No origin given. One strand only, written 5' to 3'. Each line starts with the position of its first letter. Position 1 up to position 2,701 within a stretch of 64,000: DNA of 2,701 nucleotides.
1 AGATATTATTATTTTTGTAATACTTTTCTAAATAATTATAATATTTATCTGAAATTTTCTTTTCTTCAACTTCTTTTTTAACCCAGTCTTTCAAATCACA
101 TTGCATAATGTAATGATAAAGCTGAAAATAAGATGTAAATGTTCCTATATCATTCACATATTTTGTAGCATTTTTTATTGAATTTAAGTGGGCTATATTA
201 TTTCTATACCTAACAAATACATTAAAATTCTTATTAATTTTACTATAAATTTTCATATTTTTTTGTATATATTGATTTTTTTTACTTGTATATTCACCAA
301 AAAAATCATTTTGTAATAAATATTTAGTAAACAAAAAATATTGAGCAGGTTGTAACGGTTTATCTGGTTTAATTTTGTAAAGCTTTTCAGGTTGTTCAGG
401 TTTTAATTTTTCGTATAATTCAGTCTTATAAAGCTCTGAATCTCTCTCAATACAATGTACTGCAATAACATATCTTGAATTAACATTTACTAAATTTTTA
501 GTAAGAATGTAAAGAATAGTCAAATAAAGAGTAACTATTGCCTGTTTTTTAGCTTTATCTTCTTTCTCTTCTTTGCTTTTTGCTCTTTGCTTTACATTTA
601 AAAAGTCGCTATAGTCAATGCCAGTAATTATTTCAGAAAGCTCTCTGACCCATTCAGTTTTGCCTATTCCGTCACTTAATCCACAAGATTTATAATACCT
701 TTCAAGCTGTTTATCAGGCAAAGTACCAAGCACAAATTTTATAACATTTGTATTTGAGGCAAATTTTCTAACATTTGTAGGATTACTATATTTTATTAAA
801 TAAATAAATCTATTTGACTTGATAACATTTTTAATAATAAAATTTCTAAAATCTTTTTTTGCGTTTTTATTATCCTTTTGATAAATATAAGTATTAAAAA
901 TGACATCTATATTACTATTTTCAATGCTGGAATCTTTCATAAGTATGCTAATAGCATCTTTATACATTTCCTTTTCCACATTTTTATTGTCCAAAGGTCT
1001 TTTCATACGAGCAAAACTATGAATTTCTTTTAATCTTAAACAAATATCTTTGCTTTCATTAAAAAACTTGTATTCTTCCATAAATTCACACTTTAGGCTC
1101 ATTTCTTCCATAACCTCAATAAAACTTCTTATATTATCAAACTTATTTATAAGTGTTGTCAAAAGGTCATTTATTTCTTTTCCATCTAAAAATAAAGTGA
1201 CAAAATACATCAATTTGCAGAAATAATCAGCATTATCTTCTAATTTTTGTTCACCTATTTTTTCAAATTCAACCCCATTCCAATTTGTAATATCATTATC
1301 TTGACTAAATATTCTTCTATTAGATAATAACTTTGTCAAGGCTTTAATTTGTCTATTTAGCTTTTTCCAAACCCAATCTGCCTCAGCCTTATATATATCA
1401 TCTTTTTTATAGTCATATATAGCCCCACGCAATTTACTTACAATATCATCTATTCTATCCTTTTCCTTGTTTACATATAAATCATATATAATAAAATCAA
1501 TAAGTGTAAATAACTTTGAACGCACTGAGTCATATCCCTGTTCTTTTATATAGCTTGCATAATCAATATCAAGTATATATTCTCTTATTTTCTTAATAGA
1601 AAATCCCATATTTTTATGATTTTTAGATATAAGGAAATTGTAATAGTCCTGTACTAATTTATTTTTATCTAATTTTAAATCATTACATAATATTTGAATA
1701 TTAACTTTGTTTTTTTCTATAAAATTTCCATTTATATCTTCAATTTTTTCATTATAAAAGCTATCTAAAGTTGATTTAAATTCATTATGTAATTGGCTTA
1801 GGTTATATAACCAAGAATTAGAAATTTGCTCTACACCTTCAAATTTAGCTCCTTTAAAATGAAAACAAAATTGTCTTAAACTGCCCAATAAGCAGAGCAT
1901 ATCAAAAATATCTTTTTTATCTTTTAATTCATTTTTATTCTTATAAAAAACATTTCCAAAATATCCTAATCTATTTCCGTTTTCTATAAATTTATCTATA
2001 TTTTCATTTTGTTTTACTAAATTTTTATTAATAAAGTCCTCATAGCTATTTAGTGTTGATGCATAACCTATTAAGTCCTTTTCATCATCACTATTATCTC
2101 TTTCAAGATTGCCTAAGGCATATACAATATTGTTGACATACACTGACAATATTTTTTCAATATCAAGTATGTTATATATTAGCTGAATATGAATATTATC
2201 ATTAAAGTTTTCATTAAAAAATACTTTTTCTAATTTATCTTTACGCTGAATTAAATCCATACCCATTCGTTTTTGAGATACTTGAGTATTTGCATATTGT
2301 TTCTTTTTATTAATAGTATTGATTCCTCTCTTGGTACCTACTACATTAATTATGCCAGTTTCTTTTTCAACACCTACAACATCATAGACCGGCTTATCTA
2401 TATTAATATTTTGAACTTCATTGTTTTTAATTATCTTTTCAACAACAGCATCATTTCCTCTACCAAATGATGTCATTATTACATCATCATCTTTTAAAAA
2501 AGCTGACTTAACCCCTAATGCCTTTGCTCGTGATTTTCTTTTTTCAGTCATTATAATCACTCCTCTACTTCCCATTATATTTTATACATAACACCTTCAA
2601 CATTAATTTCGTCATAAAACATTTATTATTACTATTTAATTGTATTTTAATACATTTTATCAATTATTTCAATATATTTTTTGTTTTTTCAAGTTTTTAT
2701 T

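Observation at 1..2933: A new Cas13d ortholog with a one-spacer mini array, missed by the ORF track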

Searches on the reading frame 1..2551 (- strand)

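Call 6: search_protein_families(library=pfam, proteins=[window:1-2551:-], max_evalue=1)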
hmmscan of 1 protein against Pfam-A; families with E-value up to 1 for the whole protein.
window:1-2551:- (850 aa): 0 families

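Call 7: search_protein_families(library=ncbifam, proteins=[window:1-2551:-], max_evalue=1)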
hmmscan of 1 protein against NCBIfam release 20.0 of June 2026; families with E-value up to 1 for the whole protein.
window:1-2551:- (850 aa): 1 family
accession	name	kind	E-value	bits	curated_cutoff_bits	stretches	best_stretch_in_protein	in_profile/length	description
NF038189.1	VI_Cas13d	equivalog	0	1032.8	150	1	5-848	1-849/882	type VI-D CRISPR-associated RNA-guided ribonuclease Cas13d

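Call 8: search_solved_structures(query=window:1-2551:-, max_evalue=0.01, show_alignments=2)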
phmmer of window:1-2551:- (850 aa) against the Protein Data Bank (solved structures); distinct sequences matched with E-value up to 0.01: 6.
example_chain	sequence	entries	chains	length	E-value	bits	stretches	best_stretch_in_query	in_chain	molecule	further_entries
6e9e_A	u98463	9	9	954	1.1e-151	510.1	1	5-830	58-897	EsCas13d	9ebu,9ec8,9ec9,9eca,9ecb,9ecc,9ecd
6e9f_A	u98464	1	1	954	7.9e-148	497.4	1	5-830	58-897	EsCas13d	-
6iv8_A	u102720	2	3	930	8.6e-142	477.4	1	2-832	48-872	The selenomethionine (SeMet)-labeled Cas13d | Cas13d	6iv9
9m30_A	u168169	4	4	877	6.3e-133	448.1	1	4-845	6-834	DjCas13d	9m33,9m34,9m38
9m31_A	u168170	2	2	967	6.4e-115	388.6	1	1-715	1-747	CasRx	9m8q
9lzt_B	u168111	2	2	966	1.8e-114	387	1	3-715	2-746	RfxCas13d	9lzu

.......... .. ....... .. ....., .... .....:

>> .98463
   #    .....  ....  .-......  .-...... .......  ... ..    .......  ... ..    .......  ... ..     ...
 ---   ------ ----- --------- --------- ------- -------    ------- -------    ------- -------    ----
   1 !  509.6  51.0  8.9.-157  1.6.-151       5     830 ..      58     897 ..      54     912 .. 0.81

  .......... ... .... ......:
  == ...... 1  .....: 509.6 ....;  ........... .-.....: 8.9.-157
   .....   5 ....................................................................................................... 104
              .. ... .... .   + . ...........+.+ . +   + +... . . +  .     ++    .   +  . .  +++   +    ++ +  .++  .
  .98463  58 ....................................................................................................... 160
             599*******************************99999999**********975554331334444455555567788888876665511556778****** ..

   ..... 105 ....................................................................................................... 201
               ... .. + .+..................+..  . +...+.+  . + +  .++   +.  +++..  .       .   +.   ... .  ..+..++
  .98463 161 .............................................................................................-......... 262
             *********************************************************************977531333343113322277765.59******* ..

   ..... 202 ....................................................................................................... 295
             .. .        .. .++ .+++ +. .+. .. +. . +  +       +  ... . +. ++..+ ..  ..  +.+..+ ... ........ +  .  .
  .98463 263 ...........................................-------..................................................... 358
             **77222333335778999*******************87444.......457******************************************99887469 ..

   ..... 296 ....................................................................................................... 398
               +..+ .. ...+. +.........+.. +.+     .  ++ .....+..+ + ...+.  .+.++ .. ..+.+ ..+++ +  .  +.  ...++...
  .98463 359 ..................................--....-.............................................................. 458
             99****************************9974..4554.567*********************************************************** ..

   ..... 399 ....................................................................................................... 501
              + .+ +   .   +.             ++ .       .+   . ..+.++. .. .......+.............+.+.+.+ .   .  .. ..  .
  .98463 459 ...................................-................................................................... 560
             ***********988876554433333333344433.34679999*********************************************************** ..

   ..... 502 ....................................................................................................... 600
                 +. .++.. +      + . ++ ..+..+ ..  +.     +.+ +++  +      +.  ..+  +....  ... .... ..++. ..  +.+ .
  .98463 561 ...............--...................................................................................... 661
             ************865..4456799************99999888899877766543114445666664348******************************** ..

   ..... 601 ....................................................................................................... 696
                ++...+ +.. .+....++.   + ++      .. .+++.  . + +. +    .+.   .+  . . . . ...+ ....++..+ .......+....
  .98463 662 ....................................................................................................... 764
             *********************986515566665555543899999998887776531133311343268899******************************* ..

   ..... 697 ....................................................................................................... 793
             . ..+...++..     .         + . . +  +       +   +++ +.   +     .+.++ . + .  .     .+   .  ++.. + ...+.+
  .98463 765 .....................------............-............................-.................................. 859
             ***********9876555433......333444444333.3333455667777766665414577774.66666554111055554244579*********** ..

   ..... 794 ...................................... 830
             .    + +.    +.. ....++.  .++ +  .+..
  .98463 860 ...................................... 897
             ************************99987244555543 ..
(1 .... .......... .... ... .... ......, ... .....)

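Call 9: find_homologous_proteins(query=window:1-2551:-, max_evalue=1e-20)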
Query window:1-2551:- (850 aa): 1673 proteins with E <= 1e-20 among 8000 candidates; the best 120 are listed.
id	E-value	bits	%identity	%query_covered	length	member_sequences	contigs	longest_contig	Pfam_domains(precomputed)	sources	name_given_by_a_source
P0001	0.0e+0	1869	100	100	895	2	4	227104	-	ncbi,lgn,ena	-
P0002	8.2e-273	926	56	99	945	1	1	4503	-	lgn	-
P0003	1.3e-272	925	55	99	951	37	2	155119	-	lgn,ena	-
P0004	2.0e-260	885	55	96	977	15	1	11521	-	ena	-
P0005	4.7e-259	880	53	99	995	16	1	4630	-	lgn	-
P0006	8.3e-259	879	56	96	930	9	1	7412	-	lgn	-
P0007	2.7e-184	633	43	96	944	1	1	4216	-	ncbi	-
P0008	1.7e-166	574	40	96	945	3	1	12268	-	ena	-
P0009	4.6e-159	550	41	98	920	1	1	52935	-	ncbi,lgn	-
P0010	2.2e-158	547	41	96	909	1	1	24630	-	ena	-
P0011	6.9e-156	539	38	99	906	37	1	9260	-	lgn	-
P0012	2.3e-154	534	39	99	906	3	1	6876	-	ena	-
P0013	2.2e-153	531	40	97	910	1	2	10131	-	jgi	-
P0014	5.0e-152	526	39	96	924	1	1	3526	-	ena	-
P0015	5.1e-152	526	39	99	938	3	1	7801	-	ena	-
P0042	1.3e-148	515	39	97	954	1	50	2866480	-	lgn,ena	-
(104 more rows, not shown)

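Call 11: find_encoding_contigs(protein=P0001, flank=10000, max_places=6)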
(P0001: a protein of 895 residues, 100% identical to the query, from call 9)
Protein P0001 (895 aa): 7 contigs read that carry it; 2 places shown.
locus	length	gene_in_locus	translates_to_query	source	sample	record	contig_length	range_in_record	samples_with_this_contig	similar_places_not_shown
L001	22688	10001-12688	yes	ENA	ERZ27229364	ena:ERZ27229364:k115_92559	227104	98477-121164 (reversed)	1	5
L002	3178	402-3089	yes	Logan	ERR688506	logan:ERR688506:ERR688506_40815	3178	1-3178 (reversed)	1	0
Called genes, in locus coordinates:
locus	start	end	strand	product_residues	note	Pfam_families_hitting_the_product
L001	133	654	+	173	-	-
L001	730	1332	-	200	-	PF00929:RNase_T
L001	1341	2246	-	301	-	PF00126:HTH_1, PF03466:LysR_substrate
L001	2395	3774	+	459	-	PF01039:Carboxyl_trans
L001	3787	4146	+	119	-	PF04277:OAD_gamma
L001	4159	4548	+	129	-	PF25917:BSH_RND (faint), PF00364:Biotin_lipoyl, PF25973:BSH_CzcB (faint), PF25984:BSH_YknX (faint), PF25997:BSH_YhbJ (weak)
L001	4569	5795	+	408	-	PF03977:OAD_beta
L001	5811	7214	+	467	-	PF00682:HMGL-like, PF02436:PYC_OADA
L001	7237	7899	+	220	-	PF02677:QueH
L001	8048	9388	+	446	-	PF00342:PGI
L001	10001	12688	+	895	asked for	-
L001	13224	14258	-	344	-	PF00793:DAHP_synth_1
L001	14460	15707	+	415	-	PF00365:PFK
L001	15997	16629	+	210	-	PF03631:Virul_fac_BrkB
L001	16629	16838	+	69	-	-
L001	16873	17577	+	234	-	PF00899:ThiF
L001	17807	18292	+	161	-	PF01966:HD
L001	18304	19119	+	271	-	PF01048:PNP_UDP_1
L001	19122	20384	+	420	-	PF01979:Amidohydro_1, PF07969:Amidohydro_3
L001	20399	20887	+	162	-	PF04073:tRNA_edit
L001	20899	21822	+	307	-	PF03547:Mem_trans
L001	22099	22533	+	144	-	-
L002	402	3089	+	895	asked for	-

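Call 12: list_cluster_members(proteins=[P0001, P0002, P0003, P0004, P0005, P0006, P0007])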
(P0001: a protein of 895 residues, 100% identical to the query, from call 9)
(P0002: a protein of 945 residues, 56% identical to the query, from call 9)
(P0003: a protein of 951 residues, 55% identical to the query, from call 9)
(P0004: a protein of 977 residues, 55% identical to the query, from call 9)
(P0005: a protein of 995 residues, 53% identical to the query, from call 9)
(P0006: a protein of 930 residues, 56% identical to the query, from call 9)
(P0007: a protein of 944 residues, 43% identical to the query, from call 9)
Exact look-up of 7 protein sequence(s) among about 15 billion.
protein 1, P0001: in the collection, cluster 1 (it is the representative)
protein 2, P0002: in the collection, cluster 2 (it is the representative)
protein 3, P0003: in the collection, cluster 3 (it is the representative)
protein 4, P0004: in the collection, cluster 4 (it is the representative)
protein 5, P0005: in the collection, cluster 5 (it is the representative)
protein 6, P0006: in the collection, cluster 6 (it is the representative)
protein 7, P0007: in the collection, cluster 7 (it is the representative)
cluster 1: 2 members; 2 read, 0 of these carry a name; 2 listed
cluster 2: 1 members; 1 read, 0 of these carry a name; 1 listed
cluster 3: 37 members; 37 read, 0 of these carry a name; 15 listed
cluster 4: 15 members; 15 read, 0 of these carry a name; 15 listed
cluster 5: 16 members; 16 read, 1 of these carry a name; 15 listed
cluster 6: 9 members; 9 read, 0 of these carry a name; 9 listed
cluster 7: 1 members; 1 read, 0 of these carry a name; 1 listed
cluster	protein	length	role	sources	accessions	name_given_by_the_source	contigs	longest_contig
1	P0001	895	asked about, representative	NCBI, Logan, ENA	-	-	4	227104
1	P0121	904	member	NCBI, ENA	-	-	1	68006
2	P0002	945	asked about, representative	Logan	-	-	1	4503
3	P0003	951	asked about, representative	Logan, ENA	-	-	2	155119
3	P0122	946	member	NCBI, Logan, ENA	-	-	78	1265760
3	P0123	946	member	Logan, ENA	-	-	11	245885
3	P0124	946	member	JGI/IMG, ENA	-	-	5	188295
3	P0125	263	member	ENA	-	-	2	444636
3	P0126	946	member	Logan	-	-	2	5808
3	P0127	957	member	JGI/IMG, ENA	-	-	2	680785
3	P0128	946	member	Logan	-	-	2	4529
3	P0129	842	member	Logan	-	-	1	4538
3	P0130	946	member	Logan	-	-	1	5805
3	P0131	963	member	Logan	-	-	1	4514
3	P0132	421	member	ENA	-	-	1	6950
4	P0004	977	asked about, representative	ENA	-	-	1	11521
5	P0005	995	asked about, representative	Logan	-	-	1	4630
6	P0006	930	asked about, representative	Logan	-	-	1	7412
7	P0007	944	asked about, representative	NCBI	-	-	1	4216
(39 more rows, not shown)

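Call 16: find_encoding_contigs(protein=P0121, flank=10000, max_places=4)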
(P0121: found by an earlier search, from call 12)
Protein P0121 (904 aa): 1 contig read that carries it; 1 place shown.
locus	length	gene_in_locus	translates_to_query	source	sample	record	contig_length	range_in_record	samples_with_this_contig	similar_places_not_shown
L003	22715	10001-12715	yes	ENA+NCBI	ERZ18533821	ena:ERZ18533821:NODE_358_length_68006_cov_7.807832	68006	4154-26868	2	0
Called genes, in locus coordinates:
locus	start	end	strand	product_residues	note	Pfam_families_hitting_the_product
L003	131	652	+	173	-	-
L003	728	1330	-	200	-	PF00929:RNase_T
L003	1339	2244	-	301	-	PF00126:HTH_1, PF03466:LysR_substrate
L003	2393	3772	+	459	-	PF01039:Carboxyl_trans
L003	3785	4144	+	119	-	PF04277:OAD_gamma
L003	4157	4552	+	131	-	PF25917:BSH_RND (faint), PF25919:BSH_CusB (faint), PF00364:Biotin_lipoyl, PF25973:BSH_CzcB (faint), PF25984:BSH_YknX (faint), PF25997:BSH_YhbJ (weak)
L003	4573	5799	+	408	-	PF03977:OAD_beta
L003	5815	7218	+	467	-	PF00682:HMGL-like, PF02436:PYC_OADA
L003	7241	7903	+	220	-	PF02677:QueH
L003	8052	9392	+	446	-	PF00342:PGI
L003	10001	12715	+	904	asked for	-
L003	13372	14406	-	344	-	PF00793:DAHP_synth_1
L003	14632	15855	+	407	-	PF00365:PFK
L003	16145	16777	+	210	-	PF03631:Virul_fac_BrkB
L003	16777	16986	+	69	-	-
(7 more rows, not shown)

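Call 26: find_related_loci(query=A1, collection=genome_contigs, flank=6000)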
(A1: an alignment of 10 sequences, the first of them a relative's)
Query A1 (895 aa) in genome_contigs; peptide patterns used: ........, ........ (x = any residue, [..] = any of these).
107 stretches matched a pattern; 52 encode a relative of the query (tblastn E <= 1e-3); 49 distinct loci.
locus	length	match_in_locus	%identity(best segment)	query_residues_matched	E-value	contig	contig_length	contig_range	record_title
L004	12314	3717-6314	37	4-883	1e-170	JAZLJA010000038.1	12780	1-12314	MAG: Oscillospiraceae bacterium isolate T1900044969_TA20190031.MAGScoT_cleanbin_000004 SGB_4023_k141_2364343, whole geno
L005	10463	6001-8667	41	4-883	3e-168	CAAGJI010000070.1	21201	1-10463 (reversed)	MAG TPA_asm: Ruminococcaceae bacterium, isolate HGM13203, WGS project CAAGJI010000000 data, contig: SRS476291_7_k119_218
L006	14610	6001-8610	37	5-883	5e-164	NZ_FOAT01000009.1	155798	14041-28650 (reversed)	Ruminococcus albus strain KH2T6, whole genome shotgun sequence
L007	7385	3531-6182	39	3-883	2e-163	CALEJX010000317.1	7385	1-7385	MAG TPA_asm: uncultured Ruminococcus sp. isolate SRR1747018_bin.21_CONCOCT_v1.1_MAG genome assembly, contig: ERZ808240.7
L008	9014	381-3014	37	4-882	3e-162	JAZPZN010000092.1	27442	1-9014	MAG: Oscillospiraceae bacterium isolate T1900044645_TS20190111.MAGScoT_cleanbin_000006 SGB_1339_k141_174794, whole genom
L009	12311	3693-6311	38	4-886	2e-159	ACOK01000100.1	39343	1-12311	Ruminococcus flavefaciens FD-1 Contig105, whole genome shotgun sequence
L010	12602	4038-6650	37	3-888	1e-159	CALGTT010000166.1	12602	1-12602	MAG TPA_asm: uncultured Ruminococcus sp. isolate SRR6425803_bin.6_CONCOCT_v1.1_MAG genome assembly, contig: ERZ1767618.2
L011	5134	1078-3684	36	5-884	4e-162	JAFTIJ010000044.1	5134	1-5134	MAG: Clostridia bacterium isolate RGIG3846 Roe_deer_Cecum-1__c174125, whole genome shotgun sequence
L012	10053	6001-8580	38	5-883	1e-156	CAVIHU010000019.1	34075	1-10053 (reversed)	Bacteroidaceae bacterium isolate H07676-L1_cleanbin_000020 genome assembly, contig: Spades_H07676-L1_contig_919, whole g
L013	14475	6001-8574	37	16-887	6e-156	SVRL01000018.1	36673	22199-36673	MAG: Oscillospiraceae bacterium isolate SIG642 NODE_5023_length_36673_cov_2.077847, whole genome shotgun sequence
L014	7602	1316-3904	38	5-884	3e-155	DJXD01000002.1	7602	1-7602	MAG TPA_asm: Ruminococcus sp. UBA7013 UBA7013_contig_406148, whole genome shotgun sequence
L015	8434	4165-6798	36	4-884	1e-153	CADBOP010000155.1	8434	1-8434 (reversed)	MAG: uncultured Ruminococcus sp. isolate RUG14155 genome assembly, contig: RUG14155_asm_155, whole genome shotgun sequen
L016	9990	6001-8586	39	2-883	2e-152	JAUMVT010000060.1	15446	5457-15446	MAG: Clostridia bacterium isolate S12M_St_54 NODE_1796_length_15446_cov_9.493795, whole genome shotgun sequence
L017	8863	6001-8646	37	5-883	1e-150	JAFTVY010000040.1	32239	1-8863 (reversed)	MAG: Ruminiclostridium sp. isolate RGIG4199 Roe_deer_Colon-3__c2499, whole genome shotgun sequence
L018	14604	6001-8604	37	2-884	1e-149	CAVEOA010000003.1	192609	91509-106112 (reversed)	Alloprevotella sp. isolate G02620-L1_cleanbin_000015 genome assembly, contig: Spades_G02620-L1_contig_16, whole genome s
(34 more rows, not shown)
